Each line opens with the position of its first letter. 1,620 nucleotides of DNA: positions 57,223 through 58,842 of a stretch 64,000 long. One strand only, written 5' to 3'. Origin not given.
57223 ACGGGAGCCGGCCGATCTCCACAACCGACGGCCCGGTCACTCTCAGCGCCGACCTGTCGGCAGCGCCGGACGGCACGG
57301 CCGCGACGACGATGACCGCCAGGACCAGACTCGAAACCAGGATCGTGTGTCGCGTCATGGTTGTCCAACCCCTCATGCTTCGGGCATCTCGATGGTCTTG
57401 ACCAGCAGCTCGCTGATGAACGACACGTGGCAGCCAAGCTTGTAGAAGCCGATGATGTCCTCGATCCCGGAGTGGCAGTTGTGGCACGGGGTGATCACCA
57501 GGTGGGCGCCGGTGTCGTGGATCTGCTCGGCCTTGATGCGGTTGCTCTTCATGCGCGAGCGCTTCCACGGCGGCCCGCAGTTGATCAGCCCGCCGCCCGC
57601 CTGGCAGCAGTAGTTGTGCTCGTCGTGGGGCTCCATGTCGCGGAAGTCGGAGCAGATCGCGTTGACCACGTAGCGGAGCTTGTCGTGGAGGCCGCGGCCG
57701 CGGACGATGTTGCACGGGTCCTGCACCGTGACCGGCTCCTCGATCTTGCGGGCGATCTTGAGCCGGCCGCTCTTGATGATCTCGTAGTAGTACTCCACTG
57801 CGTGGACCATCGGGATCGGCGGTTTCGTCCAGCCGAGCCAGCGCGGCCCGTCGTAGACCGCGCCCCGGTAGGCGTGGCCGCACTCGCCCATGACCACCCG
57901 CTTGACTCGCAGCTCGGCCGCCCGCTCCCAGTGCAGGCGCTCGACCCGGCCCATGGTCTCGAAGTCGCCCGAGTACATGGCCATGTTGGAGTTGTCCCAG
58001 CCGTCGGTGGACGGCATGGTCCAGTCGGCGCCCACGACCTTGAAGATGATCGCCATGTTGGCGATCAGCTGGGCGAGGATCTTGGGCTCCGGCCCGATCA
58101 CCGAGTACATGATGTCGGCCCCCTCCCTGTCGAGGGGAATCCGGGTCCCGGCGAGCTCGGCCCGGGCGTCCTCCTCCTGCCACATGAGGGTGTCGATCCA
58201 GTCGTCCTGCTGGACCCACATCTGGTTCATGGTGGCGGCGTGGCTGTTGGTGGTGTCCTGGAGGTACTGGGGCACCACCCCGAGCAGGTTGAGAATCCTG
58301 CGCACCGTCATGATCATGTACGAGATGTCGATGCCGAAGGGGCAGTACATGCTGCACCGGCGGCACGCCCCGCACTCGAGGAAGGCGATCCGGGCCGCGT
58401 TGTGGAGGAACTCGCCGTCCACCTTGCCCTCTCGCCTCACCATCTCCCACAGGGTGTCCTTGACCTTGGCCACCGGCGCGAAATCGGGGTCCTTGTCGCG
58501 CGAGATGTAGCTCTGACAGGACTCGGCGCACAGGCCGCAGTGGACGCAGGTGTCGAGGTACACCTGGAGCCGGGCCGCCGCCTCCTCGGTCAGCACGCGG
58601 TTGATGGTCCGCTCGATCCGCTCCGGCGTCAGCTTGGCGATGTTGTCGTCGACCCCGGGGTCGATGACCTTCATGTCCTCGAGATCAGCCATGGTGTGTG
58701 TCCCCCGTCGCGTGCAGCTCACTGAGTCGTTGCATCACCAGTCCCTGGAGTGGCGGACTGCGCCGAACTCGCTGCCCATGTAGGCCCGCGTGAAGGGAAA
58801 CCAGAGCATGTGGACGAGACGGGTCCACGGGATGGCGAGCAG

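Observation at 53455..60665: Permuted Hmc complex (E-F-A-B-C-D) headed by a TmcD-like gene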

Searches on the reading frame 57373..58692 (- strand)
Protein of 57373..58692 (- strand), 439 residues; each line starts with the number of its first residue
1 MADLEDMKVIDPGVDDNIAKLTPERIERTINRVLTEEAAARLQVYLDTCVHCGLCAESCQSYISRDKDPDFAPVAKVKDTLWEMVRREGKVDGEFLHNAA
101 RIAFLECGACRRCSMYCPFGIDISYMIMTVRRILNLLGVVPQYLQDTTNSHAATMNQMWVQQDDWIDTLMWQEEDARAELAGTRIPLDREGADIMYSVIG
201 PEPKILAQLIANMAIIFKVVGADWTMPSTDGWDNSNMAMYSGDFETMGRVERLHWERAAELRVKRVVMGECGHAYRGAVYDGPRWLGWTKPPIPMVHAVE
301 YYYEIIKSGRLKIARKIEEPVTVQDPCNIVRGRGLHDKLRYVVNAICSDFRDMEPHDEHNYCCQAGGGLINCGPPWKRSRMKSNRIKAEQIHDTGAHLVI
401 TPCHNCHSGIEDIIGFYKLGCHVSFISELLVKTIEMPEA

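Call 4: search_protein_families(library=pfam, proteins=[window:57373-58692:-], max_evalue=0.01)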
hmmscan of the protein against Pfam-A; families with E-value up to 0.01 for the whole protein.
window:57373-58692:- (439 aa): 11 families
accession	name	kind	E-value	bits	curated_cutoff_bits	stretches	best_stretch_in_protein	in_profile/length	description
PF13183.11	Fer4_8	-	6.1e-10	39.9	27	1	46-121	2-68/68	4Fe-4S dicluster domain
PF02754.22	CCG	-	8.3e-08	32.7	20.6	1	321-410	1-84/85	Cysteine-rich domain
PF13534.11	Fer4_17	-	1e-06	29.6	22.2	1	49-122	2-61/61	4Fe-4S dicluster domain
PF00037.32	Fer4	-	6.4e-06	26.2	21.1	1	44-59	3-18/24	4Fe-4S binding domain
PF13237.11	Fer4_10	-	3.3e-05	24.2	25.5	1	46-118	6-53/53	4Fe-4S dicluster domain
PF12797.12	Fer4_2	-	0.00014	22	24.5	0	45-59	6-20/22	4Fe-4S binding domain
PF12838.12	Fer4_7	-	0.00061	20.6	27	1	48-121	1-52/52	4Fe-4S dicluster domain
PF17179.9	Fer4_22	-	0.0012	20.1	27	0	22-63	54-95/95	4Fe-4S dicluster domain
PF13484.11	Fer4_16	-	0.0014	19.8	30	0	106-120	1-15/66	4Fe-4S double cluster binding domain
PF13746.11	Fer4_18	-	0.0017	19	27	0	103-124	57-78/114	4Fe-4S dicluster domain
PF14697.11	Fer4_21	-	0.0027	18.3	35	0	47-60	6-19/59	4Fe-4S dicluster domain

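Call 5: search_protein_families(library=ncbifam, proteins=[window:57373-58692:-], max_evalue=0.01)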
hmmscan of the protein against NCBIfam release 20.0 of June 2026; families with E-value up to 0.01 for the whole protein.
window:57373-58692:- (439 aa): 22 families
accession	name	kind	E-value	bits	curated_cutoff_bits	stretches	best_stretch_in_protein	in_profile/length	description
NF045724.1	ferredox_TmcB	equivalog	8.9e-211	700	735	1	8-435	2-429/430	electron transfer complex ferredoxin TmcB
NF045711.1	sulf_resp_HmcF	equivalog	4.2e-120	401.6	750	1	30-438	43-453/457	sulfate respiration complex iron-sulfur protein HmcF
NF045796.1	DsrK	equivalog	2.2e-60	204.6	400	1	30-432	31-437/453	sulfate reduction electron transfer complex DsrMKJOP subunit DsrK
NF004898.0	PRK06259.1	equivalog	1.4e-16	60.2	385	1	304-433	362-487/488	fumarate reductase (CoM/CoB) subunit TfrB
NF045670.1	quin_L_LdhH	equivalog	1.8e-10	39.8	800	1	303-430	584-705/706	L-lactate dehydrogenase (quinone) large subunit LdhH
NF045663.1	diclust_near_Sec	equivalog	3.1e-09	35.5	530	1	300-407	513-615/759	pyridine nucleotide-disulfide oxidoreductase/dicluster-binding protein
NF008434.0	PRK11274.1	equivalog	1.2e-07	31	333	1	37-134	13-102/409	glycolate oxidase subunit GlcF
NF008369.0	PRK11168.1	equivalog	1.3e-07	30.9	278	1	44-160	8-111/401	anaerobic glycerol-3-phosphate dehydrogenase subunit C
NF004616.0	PRK05950.1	subfamily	6.8e-07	28.7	228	1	31-134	132-233/238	succinate dehydrogenase iron-sulfur subunit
TIGR00384.1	dhsB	subfamily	9.9e-06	25.2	88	1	43-129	136-220/222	succinate dehydrogenase and fumarate reductase iron-sulfur protein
NF009226.0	PRK12576.1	equivalog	2.1e-05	24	344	1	47-157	154-260/317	succinate dehydrogenase/fumarate reductase iron-sulfur subunit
TIGR02486.1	RDH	subfamily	3.9e-05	23.7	160.35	1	49-127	207-286/314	reductive dehalogenase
TIGR03379.1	glycerol3P_GlpC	equivalog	0.00012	21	279.9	1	46-158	4-105/397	anaerobic glycerol-3-phosphate dehydrogenase subunit GlpC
NF006391.0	PRK08640.1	equivalog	0.00022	20.2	244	1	41-132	147-237/254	succinate dehydrogenase iron-sulfur subunit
NF040833.1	sulfhyd_HydB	equivalog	0.00038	19.4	750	0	20-64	284-327/367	NADPH-dependent hydrogenase/sulfhydrogenase 1 subunit beta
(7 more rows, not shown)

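Call 46: search_solved_structures(query=window:57373-58692:-, max_evalue=0.001)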
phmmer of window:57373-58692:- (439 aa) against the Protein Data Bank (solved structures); distinct sequences matched with E-value up to 0.001: 1.
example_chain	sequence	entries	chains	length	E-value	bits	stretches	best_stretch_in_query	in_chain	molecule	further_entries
9ojn_A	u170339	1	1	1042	2.2e-06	29.8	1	202-413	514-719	Iron-sulfur-binding reductase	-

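Call 61: search_protein_representatives(protein=window:57373-58692:-)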
Query: 439 residues. Proteins with E-value up to 0.001 (for the whole library): 2909; up to 1e-10: 844; up to 1e-30: 129. The best 150 are listed.
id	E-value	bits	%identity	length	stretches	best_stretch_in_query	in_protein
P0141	1.7e-228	775.3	71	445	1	6-438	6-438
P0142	6.5e-168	575.5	92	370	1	75-333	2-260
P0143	7.0e-138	476.5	76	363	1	25-293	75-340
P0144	4.2e-122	424.5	61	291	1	155-439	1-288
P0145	8.0e-96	337.9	55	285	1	7-269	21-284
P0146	3.3e-94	332.6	40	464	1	37-438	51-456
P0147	3.7e-90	319.2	37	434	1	30-437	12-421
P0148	1.4e-88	314.0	53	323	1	11-259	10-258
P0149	1.1e-87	311.0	81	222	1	75-238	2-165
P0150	3.9e-82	292.8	57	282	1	5-218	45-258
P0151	5.9e-80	285.6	57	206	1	237-439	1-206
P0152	1.3e-71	258.1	33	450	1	15-438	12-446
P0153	2.0e-71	257.5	61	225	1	134-324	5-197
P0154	1.9e-66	241.1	33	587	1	42-439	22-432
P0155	2.8e-64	233.9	83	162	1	39-159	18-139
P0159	6.7e-61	222.8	33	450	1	24-432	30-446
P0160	1.2e-60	221.9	34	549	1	38-437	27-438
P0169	1.2e-56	208.8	32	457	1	27-434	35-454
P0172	2.6e-55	204.4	34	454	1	41-434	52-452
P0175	5.1e-54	200.1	35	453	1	40-434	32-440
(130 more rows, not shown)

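Call 62: search_protein_families(library=ncbifam, proteins=[P0141, P0146, P0147, P0152, P0154, P0159, P0160, P0169, P0172, P0175], max_evalue=1e-40)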
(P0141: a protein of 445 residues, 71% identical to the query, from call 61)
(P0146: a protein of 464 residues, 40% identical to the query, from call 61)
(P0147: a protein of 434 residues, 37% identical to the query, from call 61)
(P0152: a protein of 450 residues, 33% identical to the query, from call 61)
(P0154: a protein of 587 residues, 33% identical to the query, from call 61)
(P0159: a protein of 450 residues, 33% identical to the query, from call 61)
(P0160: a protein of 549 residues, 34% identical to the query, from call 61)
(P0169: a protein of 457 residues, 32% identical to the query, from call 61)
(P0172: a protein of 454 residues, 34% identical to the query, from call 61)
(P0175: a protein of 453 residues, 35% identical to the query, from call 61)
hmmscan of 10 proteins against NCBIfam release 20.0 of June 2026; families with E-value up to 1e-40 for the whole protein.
P0141 (445 aa): 3 families
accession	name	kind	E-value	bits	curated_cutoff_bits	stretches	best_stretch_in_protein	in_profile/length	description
NF045724.1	ferredox_TmcB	equivalog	5.9e-218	723.6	735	1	9-435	3-429/430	electron transfer complex ferredoxin TmcB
NF045711.1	sulf_resp_HmcF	equivalog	1.7e-110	369.9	750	1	31-441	44-456/457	sulfate respiration complex iron-sulfur protein HmcF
NF045796.1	DsrK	equivalog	8.8e-55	186.1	400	1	19-431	21-436/453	sulfate reduction electron transfer complex DsrMKJOP subunit DsrK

P0146 (464 aa): 3 families
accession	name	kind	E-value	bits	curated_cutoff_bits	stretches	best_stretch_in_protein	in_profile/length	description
NF045711.1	sulf_resp_HmcF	equivalog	2.3e-279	926.6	750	1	2-459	1-456/457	sulfate respiration complex iron-sulfur protein HmcF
NF045724.1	ferredox_TmcB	equivalog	2.1e-103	346.2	735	1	41-452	21-428/430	electron transfer complex ferredoxin TmcB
NF045796.1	DsrK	equivalog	7e-42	143.6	400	1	55-440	43-428/453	sulfate reduction electron transfer complex DsrMKJOP subunit DsrK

P0147 (434 aa): 3 families
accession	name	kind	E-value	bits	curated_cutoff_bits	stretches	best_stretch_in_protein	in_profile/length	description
NF045711.1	sulf_resp_HmcF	equivalog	4.3e-128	428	750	1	7-425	38-456/457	sulfate respiration complex iron-sulfur protein HmcF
NF045724.1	ferredox_TmcB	equivalog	4.1e-103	345.3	735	1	12-417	24-427/430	electron transfer complex ferredoxin TmcB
NF045796.1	DsrK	equivalog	2.3e-41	141.8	400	1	22-422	43-439/453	sulfate reduction electron transfer complex DsrMKJOP subunit DsrK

P0152 (450 aa): 3 families
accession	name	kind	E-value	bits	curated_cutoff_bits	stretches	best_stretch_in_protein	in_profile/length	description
NF045711.1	sulf_resp_HmcF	equivalog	1.1e-95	321.1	750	1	8-449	26-456/457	sulfate respiration complex iron-sulfur protein HmcF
NF045724.1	ferredox_TmcB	equivalog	9.6e-89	297.9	735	1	16-440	13-426/430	electron transfer complex ferredoxin TmcB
NF045796.1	DsrK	equivalog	9.2e-74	248.7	400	1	40-445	47-438/453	sulfate reduction electron transfer complex DsrMKJOP subunit DsrK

P0154 (587 aa): 3 families
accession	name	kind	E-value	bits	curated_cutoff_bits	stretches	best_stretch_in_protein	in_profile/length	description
NF045711.1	sulf_resp_HmcF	equivalog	2.6e-88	296.8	750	1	9-432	42-454/457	sulfate respiration complex iron-sulfur protein HmcF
NF045724.1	ferredox_TmcB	equivalog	9.2e-86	288.1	735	1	7-426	20-427/430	electron transfer complex ferredoxin TmcB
NF045796.1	DsrK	equivalog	3.7e-73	246.7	400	1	5-435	25-443/453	sulfate reduction electron transfer complex DsrMKJOP subunit DsrK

P0159 (450 aa): 3 families
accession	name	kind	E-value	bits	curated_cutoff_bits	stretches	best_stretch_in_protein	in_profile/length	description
NF045796.1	DsrK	equivalog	3.1e-135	451.3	400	1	34-450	30-437/453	sulfate reduction electron transfer complex DsrMKJOP subunit DsrK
NF045724.1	ferredox_TmcB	equivalog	2.5e-74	250.4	735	1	31-444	19-424/430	electron transfer complex ferredoxin TmcB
NF045711.1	sulf_resp_HmcF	equivalog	3e-60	204.3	750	1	44-439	49-440/457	sulfate respiration complex iron-sulfur protein HmcF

P0160 (549 aa): 3 families
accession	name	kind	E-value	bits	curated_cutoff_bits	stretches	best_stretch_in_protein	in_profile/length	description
NF045711.1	sulf_resp_HmcF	equivalog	3.3e-87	293.2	750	1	27-439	51-453/457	sulfate respiration complex iron-sulfur protein HmcF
NF045724.1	ferredox_TmcB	equivalog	5.9e-80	268.9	735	1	29-426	34-419/430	electron transfer complex ferredoxin TmcB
NF045796.1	DsrK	equivalog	7.1e-75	252.3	400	1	28-441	42-441/453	sulfate reduction electron transfer complex DsrMKJOP subunit DsrK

P0169 (457 aa): 3 families
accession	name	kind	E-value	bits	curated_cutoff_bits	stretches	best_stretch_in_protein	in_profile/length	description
NF045711.1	sulf_resp_HmcF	equivalog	1e-73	248.7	750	1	35-450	40-445/457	sulfate respiration complex iron-sulfur protein HmcF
NF045724.1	ferredox_TmcB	equivalog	1.1e-73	248.3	735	1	36-454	22-428/430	electron transfer complex ferredoxin TmcB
NF045796.1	DsrK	equivalog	2.1e-72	244.2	400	1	32-454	29-435/453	sulfate reduction electron transfer complex DsrMKJOP subunit DsrK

P0172 (454 aa): 3 families
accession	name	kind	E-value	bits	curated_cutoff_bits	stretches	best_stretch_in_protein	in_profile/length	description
NF045796.1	DsrK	equivalog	9e-124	413.5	400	1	43-454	35-437/453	sulfate reduction electron transfer complex DsrMKJOP subunit DsrK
NF045724.1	ferredox_TmcB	equivalog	5.9e-68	229.4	735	1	52-449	35-425/430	electron transfer complex ferredoxin TmcB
NF045711.1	sulf_resp_HmcF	equivalog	9.8e-52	176.3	750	1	51-448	53-445/457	sulfate respiration complex iron-sulfur protein HmcF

P0175 (453 aa): 3 families
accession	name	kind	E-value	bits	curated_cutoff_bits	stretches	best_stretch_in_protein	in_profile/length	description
NF045796.1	DsrK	equivalog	2.5e-105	352.7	400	1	17-449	28-444/453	sulfate reduction electron transfer complex DsrMKJOP subunit DsrK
NF045724.1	ferredox_TmcB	equivalog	1.6e-63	214.8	735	1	19-436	22-424/430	electron transfer complex ferredoxin TmcB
NF045711.1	sulf_resp_HmcF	equivalog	3e-57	194.4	750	1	15-438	38-447/457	sulfate respiration complex iron-sulfur protein HmcF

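Call 65: find_encoding_contigs(protein=P0146, flank=9000, max_places=2)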
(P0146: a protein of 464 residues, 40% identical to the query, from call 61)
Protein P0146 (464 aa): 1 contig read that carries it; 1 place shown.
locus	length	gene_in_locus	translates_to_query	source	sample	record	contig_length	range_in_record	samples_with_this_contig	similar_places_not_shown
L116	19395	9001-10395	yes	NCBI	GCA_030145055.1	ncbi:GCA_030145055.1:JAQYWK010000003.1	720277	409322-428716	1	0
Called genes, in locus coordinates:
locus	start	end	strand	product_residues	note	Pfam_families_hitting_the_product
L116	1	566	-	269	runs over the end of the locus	PF13405:EF-hand_6 (faint), PF00036:EF-hand_1 (weak), PF13202:EF-hand_5 (weak), PF13499:EF-hand_7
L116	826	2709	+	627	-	PF03924:CHASE, PF08447:PAS_3, PF00990:GGDEF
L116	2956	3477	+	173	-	-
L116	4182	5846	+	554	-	PF22113:Mtrc-MtrF_II-IV_dom (faint), PF09699:Paired_CXXCH_1 (faint), PF14522:Cytochrome_C7 (weak), PF14537:Cytochrom_c3_2 (faint), PF02085:Cytochrom_CIII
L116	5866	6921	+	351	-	PF12838:Fer4_7 (faint), PF00037:Fer4 (faint), PF12837:Fer4_6 (faint), PF13247:Fer4_11, PF12797:Fer4_2 (weak), PF13237:Fer4_10 (weak), PF13187:Fer4_9 (weak)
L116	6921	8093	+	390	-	PF03916:NrfD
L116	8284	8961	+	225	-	-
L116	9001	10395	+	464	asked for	PF13183:Fer4_8, PF13534:Fer4_17, PF02754:CCG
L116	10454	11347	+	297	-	PF00582:Usp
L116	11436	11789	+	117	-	PF00072:Response_reg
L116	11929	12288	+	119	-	PF00072:Response_reg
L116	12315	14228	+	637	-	PF00072:Response_reg, PF08448:PAS_4 (weak), PF13426:PAS_9 (weak), PF08448:PAS_4, PF13426:PAS_9 (weak), PF02518:HATPase_c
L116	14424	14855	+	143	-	PF02082:Rrf2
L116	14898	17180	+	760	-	PF00672:HAMP (weak), PF08448:PAS_4, PF00989:PAS, PF13188:PAS_8, PF13426:PAS_9, PF00512:HisKA, PF02518:HATPase_c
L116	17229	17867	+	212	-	PF04973:NMN_transporter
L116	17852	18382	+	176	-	PF13521:AAA_28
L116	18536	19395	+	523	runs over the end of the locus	PF00496:SBP_bac_5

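Call 68: search_protein_families(library=ncbifam, proteins=[L116:4182-5846:+, L116:5866-6921:+, L116:6921-8093:+, L116:8284-8961:+, L116:11436-11789:+, L116:11929-12288:+], max_evalue=1e-10)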
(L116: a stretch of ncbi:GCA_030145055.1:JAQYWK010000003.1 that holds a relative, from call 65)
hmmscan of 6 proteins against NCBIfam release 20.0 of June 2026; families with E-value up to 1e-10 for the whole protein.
L116:4182-5846:+ (554 aa): 3 families
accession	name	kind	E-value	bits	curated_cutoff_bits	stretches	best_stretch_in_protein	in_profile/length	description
NF045713.1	CxxCH_16_HmcA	equivalog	2e-205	683.5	400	1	1-550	1-540/541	sulfate respiration complex hexadecaheme cytochrome HmcA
NF045784.1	9HemeCytC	equivalog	8.9e-70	235.6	640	1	294-551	51-322/328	nine-heme cytochrome c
NF045722.1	c3_cytochr_TmcA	equivalog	3.8e-26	91.4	114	1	169-249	52-124/125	acidic tetraheme cytochrome c3 TmcA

L116:5866-6921:+ (351 aa): 17 families
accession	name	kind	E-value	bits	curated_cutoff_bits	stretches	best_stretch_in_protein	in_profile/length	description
NF045715.1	sulf_resp_HmcB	equivalog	9.5e-165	547.1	420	1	3-303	2-306/307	sulfate respiration complex iron-sulfur protein HmcB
NF008134.0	PRK10882.1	equivalog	1.2e-68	231.6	263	1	2-292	3-325/329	hydrogenase 2 operon protein HybA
TIGR01582.1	FDH-beta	equivalog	5.2e-39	134.1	334.7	1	37-231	23-220/283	formate dehydrogenase subunit beta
TIGR02951.1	DMSO_dmsB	equivalog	4.3e-31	108.1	214.1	1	37-198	3-156/161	DMSO/selenate family reductase complex B subunit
NF045797.1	DsrO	equivalog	8.7e-31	107.1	200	1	3-207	5-214/235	sulfate reduction electron transfer complex DsrMKJOP subunit DsrO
TIGR03149.1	cyt_nit_nrfC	equivalog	2.1e-26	92.7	377.6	1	3-208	4-197/225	cytochrome c nitrite reductase Fe-S protein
NF011569.0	PRK14993.1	equivalog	1e-25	90.6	416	1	3-201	5-195/244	tetrathionate reductase subunit TtrB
NF038355.1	FDH3_beta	equivalog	1.1e-22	80.9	240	1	39-208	6-177/180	formate dehydrogenase FDH3 subunit beta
NF041715.1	arsenate_red_ArrB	equivalog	8.2e-18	64.8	450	0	37-158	4-111/233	arsenate respiratory reductase iron-sulfur subunit ArrB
NF042979.1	EthbenzDh_ebdB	equivalog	2.1e-17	63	740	1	102-205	151-252/354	ethylbenzene dehydrogenase subunit beta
TIGR03478.1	DMSO_red_II_bet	subfamily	3e-17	62.6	480.7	1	103-197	130-222/321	DMSO reductase family type II enzyme, iron-sulfur subunit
NF009408.0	PRK12769.1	equivalog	1e-16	60.2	1003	1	38-209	5-161/659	formate-dependent uric acid utilization protein AegA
NF041782.1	mnquin_red_QrcC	equivalog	2.3e-15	56.9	400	1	37-168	2-133/239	menaquinone reductase iron-sulfur cluster-binding subunit QrcC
NF009451.0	PRK12809.1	equivalog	1.2e-14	53.6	1154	1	40-205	7-149/639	formate-dependent uric acid utilization protein YgfT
NF007382.0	PRK09898.1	equivalog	8.6e-14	51.5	213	1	35-176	57-196/208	ferredoxin-like protein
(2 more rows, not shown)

L116:6921-8093:+ (390 aa): 3 families
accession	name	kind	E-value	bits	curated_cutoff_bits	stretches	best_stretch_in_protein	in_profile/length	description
NF045714.1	sulf_resp_HmcC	equivalog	8.7e-216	716.4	550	1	14-387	2-375/376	sulfate respiration complex protein HmcC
NF008133.1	PRK10881.1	equivalog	6e-78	262.9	450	1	13-380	12-374/377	Ni/Fe-hydrogenase cytochrome b subunit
NF041784.1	mnquin_red_QrcD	equivalog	1.7e-35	123.1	570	1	12-382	17-403/408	menaquinone reductase integral membrane subunit QrcD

L116:8284-8961:+ (225 aa): 2 families
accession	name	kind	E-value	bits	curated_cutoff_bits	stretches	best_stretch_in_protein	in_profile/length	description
NF045716.1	sulf_resp_HmcE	equivalog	9.3e-109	362.3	275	1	1-225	1-226/226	sulfate respiration complex protein HmcE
NF045723.1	memb_anch_TmcC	equivalog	1.6e-53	181.5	240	1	1-215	3-213/218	TmcC family electron transfer complex membrane anchor subunit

L116:11436-11789:+ (117 aa): 17 families
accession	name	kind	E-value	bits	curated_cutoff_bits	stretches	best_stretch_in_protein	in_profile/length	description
NF045717.1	DVU0259_DivK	exception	3.6e-58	194.8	160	1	1-117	1-117/117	DVU0259 family response regulator domain-containing protein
TIGR02154.1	PhoB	equivalog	1.2e-15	57.4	296.2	1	1-114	1-118/226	phosphate regulon transcriptional regulator PhoB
NF007969.0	PRK10693.1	equivalog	3.3e-15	55.9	329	1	2-86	7-89/337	two-component system response regulator RssB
NF008469.0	PRK11361.1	equivalog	3.5e-15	55.6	714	1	3-115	5-119/461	acetoacetate metabolism transcriptional regulator AtoC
NF051870.1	NAssimRespRegNtrX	equivalog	1.2e-14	54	600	1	3-115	2-118/452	nitrogen assimilation response regulator NtrX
NF007005.1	PRK09468.1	equivalog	2e-14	53.6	331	1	2-113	3-116/237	osmolarity response regulator transcription factor OmpR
TIGR01818.1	ntrC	equivalog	8.5e-14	51.2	558.6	1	5-115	1-113/463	nitrogen regulation protein NR(I)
NF045505.1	RR_RssB_Pseudo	equivalog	1.4e-13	50.6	700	1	2-88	5-89/394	two-component system response regulator RssB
NF007135.0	PRK09581.1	equivalog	8.3e-13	47.9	474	1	1-113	1-117/457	PleD family two-component system response regulator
NF001965.0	PRK00742.1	subfamily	1.5e-12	47.4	293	1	3-88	4-88/357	chemotaxis-specific protein-glutamate methyltransferase CheB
NF045944.1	ResRegRpaBCyano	equivalog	1.8e-12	47.1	330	1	6-90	1-82/229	response regulator transcription factor RpaB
NF008199.0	PRK10955.1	equivalog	5e-12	46.2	341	1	3-113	2-112/232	envelope stress response regulator transcription factor CpxR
NF040689.1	MtrAB_MtrA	equivalog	5.2e-12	45.6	300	1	5-113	1-110/219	MtrAB system response regulator MtrA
NF040534.1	resp_reg_YycF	equivalog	1e-11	44.6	340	1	3-114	1-113/231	response regulator YycF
NF046026.1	HisKinCckACaul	equivalog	6e-11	41.2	1000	1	4-115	560-675/678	cell cycle histidine kinase CckA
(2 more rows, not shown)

L116:11929-12288:+ (119 aa): 7 families
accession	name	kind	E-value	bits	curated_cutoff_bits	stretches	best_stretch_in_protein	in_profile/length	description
NF045717.1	DVU0259_DivK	exception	3.5e-56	188.4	160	1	1-117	1-117/117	DVU0259 family response regulator domain-containing protein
NF051870.1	NAssimRespRegNtrX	equivalog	3.4e-13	49.3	600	1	4-116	3-119/452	nitrogen assimilation response regulator NtrX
TIGR02154.1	PhoB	equivalog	6.5e-12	45.2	296.2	1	1-87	1-87/226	phosphate regulon transcriptional regulator PhoB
NF045505.1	RR_RssB_Pseudo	equivalog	1.2e-11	44.3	700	1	4-92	7-93/394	two-component system response regulator RssB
NF040689.1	MtrAB_MtrA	equivalog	1.9e-11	43.7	300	1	5-116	1-113/219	MtrAB system response regulator MtrA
NF007969.0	PRK10693.1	equivalog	2.7e-11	43.1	329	1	3-85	8-88/337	two-component system response regulator RssB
NF045944.1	ResRegRpaBCyano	equivalog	2.8e-11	43.2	330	1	6-108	1-104/229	response regulator transcription factor RpaB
